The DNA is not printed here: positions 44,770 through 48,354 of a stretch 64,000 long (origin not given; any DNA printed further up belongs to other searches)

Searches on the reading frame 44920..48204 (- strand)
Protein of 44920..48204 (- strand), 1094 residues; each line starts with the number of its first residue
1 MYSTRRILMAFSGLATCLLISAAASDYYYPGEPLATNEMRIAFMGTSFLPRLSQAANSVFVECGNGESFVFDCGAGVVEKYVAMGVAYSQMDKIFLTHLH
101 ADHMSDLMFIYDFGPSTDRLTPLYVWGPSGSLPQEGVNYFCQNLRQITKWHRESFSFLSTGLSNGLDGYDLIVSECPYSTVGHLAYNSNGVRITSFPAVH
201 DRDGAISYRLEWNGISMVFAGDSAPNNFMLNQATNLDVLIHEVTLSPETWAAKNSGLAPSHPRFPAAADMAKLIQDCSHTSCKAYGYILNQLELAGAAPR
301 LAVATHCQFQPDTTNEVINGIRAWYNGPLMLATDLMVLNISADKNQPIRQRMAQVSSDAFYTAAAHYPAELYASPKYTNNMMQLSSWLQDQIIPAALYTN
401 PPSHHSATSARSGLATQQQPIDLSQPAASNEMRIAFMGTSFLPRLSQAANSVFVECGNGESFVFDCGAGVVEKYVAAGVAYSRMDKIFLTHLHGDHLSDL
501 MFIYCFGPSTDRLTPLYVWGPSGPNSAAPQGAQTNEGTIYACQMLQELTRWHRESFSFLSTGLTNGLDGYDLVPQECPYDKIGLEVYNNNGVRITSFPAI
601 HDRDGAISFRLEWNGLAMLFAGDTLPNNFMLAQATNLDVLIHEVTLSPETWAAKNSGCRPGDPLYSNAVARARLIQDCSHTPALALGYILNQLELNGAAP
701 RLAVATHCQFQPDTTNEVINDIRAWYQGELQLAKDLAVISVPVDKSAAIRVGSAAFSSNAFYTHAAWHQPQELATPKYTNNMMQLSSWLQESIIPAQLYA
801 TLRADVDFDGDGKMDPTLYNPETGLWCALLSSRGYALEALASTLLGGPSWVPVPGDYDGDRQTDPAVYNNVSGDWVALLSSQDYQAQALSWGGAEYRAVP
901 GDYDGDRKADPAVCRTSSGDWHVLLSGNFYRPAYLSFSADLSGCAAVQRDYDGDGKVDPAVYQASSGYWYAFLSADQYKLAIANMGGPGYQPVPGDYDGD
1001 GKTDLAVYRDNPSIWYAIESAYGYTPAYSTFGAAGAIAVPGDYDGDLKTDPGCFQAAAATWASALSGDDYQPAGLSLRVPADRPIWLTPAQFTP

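Call 3: search_protein_families(library=pfam, proteins=[window:44920-48204:-], max_evalue=0.01)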
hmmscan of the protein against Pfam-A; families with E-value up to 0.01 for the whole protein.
window:44920-48204:- (1094 aa): 7 families
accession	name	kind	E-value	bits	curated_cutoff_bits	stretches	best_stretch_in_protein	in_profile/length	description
PF12706.13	Lactamase_B_2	-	9.4e-20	71.5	27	2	70-273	4-189/200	Beta-lactamase superfamily domain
PF00753.33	Lactamase_B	-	1.9e-18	67.6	22.7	2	56-109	6-62/196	Metallo-beta-lactamase superfamily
PF13517.12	FG-GAP_3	-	2.1e-12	47.9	26.9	3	950-1007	1-61/61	FG-GAP-like repeat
PF23023.1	Anti-Pycsar_Apyc1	-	1.6e-09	38.1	50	1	55-106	19-69/250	Anti-Pycsar protein Apyc1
PF13691.12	Lactamase_B_4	-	3.4e-05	23.8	27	0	451-493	14-56/63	tRNase Z endonuclease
PF01839.29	FG-GAP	-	0.00016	21.9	22.1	1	989-1008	2-21/37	FG-GAP repeat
PF01447.24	Peptidase_M4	-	0.0077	17.1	22.4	0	211-244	109-140/145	Thermolysin metallopeptidase, catalytic domain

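Call 5: find_encoding_contigs(protein=window:44920-48204:-, flank=10000, max_places=6)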
Protein window:44920-48204:- (1094 aa): no gene with exactly this product is on record in the collection.

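Call 6: find_homologous_proteins(query=window:44920-48204:-)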
Query window:44920-48204:- (1094 aa): 32 proteins with E <= 0.001 among 8000 candidates.
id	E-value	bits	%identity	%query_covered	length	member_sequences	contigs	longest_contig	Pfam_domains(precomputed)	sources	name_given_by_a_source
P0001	0.0e+0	2564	100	100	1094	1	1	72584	PF12706.14,PF13517.13,PF23023.2,PF00753.34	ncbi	-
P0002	0.0e+0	1651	67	97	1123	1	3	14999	PF01839.30,PF12706.14,PF13517.13,PF23023.2,PF00753.34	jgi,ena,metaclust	metaclust:\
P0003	0.0e+0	1649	67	98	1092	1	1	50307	PF01839.30,PF12706.14,PF13517.13,PF23023.2,PF13691.13,PF00753.34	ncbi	-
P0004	0.0e+0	1644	66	99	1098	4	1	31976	PF01839.30,PF12706.14,PF13517.13,PF23023.2,PF00753.34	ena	-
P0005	0.0e+0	1639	65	99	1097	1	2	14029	PF12706.14,PF13517.13,PF23023.2,PF00753.34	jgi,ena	-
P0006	0.0e+0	1637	66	98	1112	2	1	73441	PF01839.30,PF12706.14,PF13517.13,PF23023.2,PF13691.13,PF00753.34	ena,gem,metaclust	metaclust:\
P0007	0.0e+0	1632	65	99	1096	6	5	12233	PF12706.14,PF13517.13,PF23023.2,PF00753.34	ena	-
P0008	0.0e+0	1631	65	97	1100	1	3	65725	PF12706.14,PF13517.13,PF23023.2,PF00753.34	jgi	jgi:ribonuclease Z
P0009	0.0e+0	1627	66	97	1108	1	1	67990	PF12706.14,PF13517.13,PF23023.2,PF00753.34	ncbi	-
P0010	0.0e+0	1622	66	98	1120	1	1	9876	PF01839.30,PF12706.14,PF13517.13,PF23023.2,PF00753.34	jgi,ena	-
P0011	0.0e+0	1619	65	98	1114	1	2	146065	PF01839.30,PF12706.14,PF13517.13,PF23023.2,PF00753.34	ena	-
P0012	0.0e+0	1594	65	97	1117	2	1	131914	PF01839.30,PF12706.14,PF13517.13,PF23023.2,PF00753.34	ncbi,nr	ncbi:MAG: MBL fold metallo-hydrolase [Kiritimatiellae bacterium]|nr:MBL fold metallo-hydrolase [Kiri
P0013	0.0e+0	1469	63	95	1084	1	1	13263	PF01839.30,PF12706.14,PF13517.13,PF23023.2,PF00753.34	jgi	-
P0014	5.0e-280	950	63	60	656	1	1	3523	PF01839.30,PF12706.14,PF13517.13,PF23023.2,PF00753.34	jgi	jgi:ribonuclease Z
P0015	2.9e-202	692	45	58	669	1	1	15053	PF01839.30,PF12706.14,PF23023.2,PF00753.34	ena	-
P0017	7.0e-148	512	45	60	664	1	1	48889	PF12706.14,PF23023.2,PF00753.34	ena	-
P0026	2.3e-50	189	35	32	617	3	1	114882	PF23023.2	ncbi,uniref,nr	ncbi:MAG: hypothetical protein LJE69_06535 [Thiohalocapsa sp.]|uniref:hypothetical protein n=1 Tax=T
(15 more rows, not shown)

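Call 7: find_encoding_contigs(protein=P0012, flank=10000, max_places=2)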
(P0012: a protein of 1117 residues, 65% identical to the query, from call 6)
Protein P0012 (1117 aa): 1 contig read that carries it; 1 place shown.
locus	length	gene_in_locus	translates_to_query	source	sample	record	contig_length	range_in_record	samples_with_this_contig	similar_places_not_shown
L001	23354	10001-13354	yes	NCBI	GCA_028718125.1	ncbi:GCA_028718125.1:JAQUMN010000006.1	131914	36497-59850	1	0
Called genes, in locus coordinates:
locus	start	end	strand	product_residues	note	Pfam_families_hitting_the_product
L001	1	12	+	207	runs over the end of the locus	-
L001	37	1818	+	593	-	PF01391:Collagen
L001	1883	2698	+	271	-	PF13174:TPR_6 (faint), PF13428:TPR_14 (faint), PF07719:TPR_2 (faint), PF14559:TPR_19 (faint), PF00515:TPR_1 (faint), PF13424:TPR_12 (weak), PF13432:TPR_16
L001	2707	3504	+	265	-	-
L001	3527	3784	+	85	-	-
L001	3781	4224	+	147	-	-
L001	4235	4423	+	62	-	-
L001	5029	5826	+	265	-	PF04199:Cyclase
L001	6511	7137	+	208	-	-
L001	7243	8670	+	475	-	PF01546:Peptidase_M20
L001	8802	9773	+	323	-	PF01545:Cation_efflux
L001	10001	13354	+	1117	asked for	PF23023:Anti-Pycsar_Apyc1 (weak), PF00753:Lactamase_B, PF12706:Lactamase_B_2, PF23023:Anti-Pycsar_Apyc1, PF01839:FG-GAP (faint), PF13517:FG-GAP_3 (weak)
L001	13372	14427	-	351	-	PF01408:GFO_IDH_MocA, PF22725:GFO_IDH_MocA_C3, PF02894:GFO_IDH_MocA_C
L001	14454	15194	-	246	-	PF01261:AP_endonuc_2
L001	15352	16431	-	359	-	PF00294:PfkB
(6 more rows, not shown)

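Call 8: find_encoding_contigs(protein=P0011, flank=10000, max_places=2)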
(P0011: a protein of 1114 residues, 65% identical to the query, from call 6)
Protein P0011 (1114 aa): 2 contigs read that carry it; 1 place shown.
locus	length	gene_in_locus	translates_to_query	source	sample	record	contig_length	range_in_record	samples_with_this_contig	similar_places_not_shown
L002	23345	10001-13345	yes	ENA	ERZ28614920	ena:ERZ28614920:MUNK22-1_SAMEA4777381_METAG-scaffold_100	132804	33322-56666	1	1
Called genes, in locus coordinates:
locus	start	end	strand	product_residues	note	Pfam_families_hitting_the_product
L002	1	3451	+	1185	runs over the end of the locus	-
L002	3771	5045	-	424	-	-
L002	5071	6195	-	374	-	PF00246:Peptidase_M14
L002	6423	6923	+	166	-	PF04138:GtrA_DPMS_TM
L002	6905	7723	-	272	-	PF11967:RecO_N, PF02565:RecO_C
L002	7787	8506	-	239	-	PF04367:DUF502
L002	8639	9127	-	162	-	PF02130:YbeY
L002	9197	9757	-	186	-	PF13803:DUF4184 (weak), PF04307:YdjM (faint)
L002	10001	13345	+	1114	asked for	PF23023:Anti-Pycsar_Apyc1 (weak), PF00753:Lactamase_B (weak), PF12706:Lactamase_B_2, PF00753:Lactamase_B, PF23023:Anti-Pycsar_Apyc1, PF12706:Lactamase_B_2 (weak), PF01839:FG-GAP (faint), PF13517:FG-GAP_3 (faint)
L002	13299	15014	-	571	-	PF00342:PGI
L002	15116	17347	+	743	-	PF06293:Kdo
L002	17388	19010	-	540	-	PF02264:LamB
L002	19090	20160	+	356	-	PF02653:BPD_transp_2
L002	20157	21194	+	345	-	PF00532:Peripla_BP_1, PF13407:Peripla_BP_4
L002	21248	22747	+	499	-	PF00005:ABC_tran, PF13304:AAA_21 (faint), PF00005:ABC_tran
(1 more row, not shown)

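Call 9: find_encoding_contigs(protein=P0017, flank=10000, max_places=2)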
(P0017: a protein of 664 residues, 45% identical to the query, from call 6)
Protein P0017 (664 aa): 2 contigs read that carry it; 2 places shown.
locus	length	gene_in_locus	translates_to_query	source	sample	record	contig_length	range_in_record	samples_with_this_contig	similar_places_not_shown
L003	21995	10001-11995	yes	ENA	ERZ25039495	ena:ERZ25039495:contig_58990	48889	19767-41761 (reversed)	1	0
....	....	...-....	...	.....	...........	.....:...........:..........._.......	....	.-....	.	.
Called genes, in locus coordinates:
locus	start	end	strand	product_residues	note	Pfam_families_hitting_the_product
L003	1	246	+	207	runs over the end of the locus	PF13412:HTH_24 (faint), PF09339:HTH_IclR (weak), PF01909:NTP_transf_2 (weak), PF18765:Polbeta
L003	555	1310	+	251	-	-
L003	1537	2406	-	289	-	PF01040:UbiA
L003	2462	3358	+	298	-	PF00116:COX2 (weak), PF06481:COX_ARM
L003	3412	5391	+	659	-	PF00115:COX1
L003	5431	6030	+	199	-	PF00510:COX3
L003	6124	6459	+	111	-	PF03626:COX4_pro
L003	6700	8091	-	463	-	PF00474:SSF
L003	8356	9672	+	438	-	PF06500:FrsA-like, PF12697:Abhydrolase_6, PF00326:Peptidase_S9 (faint)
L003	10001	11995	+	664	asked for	PF00753:Lactamase_B (weak), PF23023:Anti-Pycsar_Apyc1 (weak), PF12706:Lactamase_B_2 (faint)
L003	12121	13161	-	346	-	PF01464:SLT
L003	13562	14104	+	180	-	-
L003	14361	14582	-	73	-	-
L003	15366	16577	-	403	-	-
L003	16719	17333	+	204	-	-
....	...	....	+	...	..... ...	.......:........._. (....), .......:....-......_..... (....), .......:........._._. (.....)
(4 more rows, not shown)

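Call 10: find_encoding_contigs(protein=P0001, flank=10000, max_places=2)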
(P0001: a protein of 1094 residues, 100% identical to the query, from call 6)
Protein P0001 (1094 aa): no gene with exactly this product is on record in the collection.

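Call 11: find_encoding_contigs(protein=P0003, flank=10000, max_places=2)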
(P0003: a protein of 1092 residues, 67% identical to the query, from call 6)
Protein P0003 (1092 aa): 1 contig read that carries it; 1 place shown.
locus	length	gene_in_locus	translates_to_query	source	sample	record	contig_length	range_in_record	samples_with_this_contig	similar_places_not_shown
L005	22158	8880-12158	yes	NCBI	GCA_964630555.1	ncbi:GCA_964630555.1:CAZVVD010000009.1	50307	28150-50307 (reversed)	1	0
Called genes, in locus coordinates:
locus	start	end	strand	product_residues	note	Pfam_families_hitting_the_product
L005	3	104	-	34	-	?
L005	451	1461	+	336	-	PF01408:GFO_IDH_MocA, PF02894:GFO_IDH_MocA_C, PF22725:GFO_IDH_MocA_C3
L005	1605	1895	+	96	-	PF00216:Bac_DNA_binding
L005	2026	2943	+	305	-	PF00795:CN_hydrolase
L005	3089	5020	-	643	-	PF13517:FG-GAP_3 (faint), PF00753:Lactamase_B (faint), PF12706:Lactamase_B_2 (faint), PF01839:FG-GAP (faint)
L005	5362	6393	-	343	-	-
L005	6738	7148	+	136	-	PF22091:DUF6941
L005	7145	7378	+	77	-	-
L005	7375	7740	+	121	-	PF02452:PemK_toxin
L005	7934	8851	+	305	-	PF00294:PfkB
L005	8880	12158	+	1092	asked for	PF00753:Lactamase_B (weak), PF13691:Lactamase_B_4 (faint), PF23023:Anti-Pycsar_Apyc1, PF12706:Lactamase_B_2, PF23023:Anti-Pycsar_Apyc1, PF00753:Lactamase_B (weak), PF12706:Lactamase_B_2, PF13517:FG-GAP_3 (weak), +1 more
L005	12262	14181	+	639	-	-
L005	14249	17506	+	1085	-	PF01839:FG-GAP (faint), PF25778:DUF7948, PF06739:SBBP (weak), PF13517:FG-GAP_3 (faint)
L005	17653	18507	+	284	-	PF00892:EamA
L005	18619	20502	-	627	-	PF12796:Ank_2, PF24521:Ank_KRIT1 (weak), PF13857:Ank_5 (weak), PF00023:Ank (weak), PF13637:Ank_4, PF13857:Ank_5 (weak), PF00023:Ank, PF13637:Ank_4, +10 more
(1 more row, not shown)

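Call 12: find_encoding_contigs(protein=P0006, flank=10000, max_places=2)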
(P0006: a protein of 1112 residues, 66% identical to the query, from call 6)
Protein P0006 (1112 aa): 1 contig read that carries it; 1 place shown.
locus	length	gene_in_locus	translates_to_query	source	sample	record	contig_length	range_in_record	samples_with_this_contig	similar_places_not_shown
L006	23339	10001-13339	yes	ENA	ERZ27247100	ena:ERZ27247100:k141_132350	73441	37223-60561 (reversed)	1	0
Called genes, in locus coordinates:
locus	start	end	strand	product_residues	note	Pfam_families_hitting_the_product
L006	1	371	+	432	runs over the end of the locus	PF07690:MFS_1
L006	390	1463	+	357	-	PF01208:URO-D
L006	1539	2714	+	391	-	PF01208:URO-D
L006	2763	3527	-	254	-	PF04951:Peptidase_M55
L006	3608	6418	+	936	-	PF00690:Cation_ATPase_N, PF00122:E1-E2_ATPase, PF13246:Cation_ATPase, PF12710:HAD (weak), PF00702:Hydrolase, PF00689:Cation_ATPase_C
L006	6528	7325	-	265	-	PF02311:AraC_binding, PF07883:Cupin_2 (weak), PF12833:HTH_18, PF00165:HTH_AraC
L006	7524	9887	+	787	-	PF17389:Bac_rhamnosid6H, PF17390:Bac_rhamnosid_C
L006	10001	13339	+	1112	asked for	PF00753:Lactamase_B, PF13691:Lactamase_B_4 (faint), PF23023:Anti-Pycsar_Apyc1, PF12706:Lactamase_B_2, PF00753:Lactamase_B, PF12706:Lactamase_B_2, PF23023:Anti-Pycsar_Apyc1, PF13517:FG-GAP_3, +1 more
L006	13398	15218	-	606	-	PF00342:PGI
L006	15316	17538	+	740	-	PF06293:Kdo (weak)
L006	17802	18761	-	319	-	PF05448:AXE1, PF02129:Peptidase_S15 (faint), PF12146:Hydrolase_4 (faint), PF00561:Abhydrolase_1 (faint), PF12697:Abhydrolase_6 (weak), PF00326:Peptidase_S9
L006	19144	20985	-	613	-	PF06452:CBM9_1 (weak)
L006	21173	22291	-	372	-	PF00356:LacI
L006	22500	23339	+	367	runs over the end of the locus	-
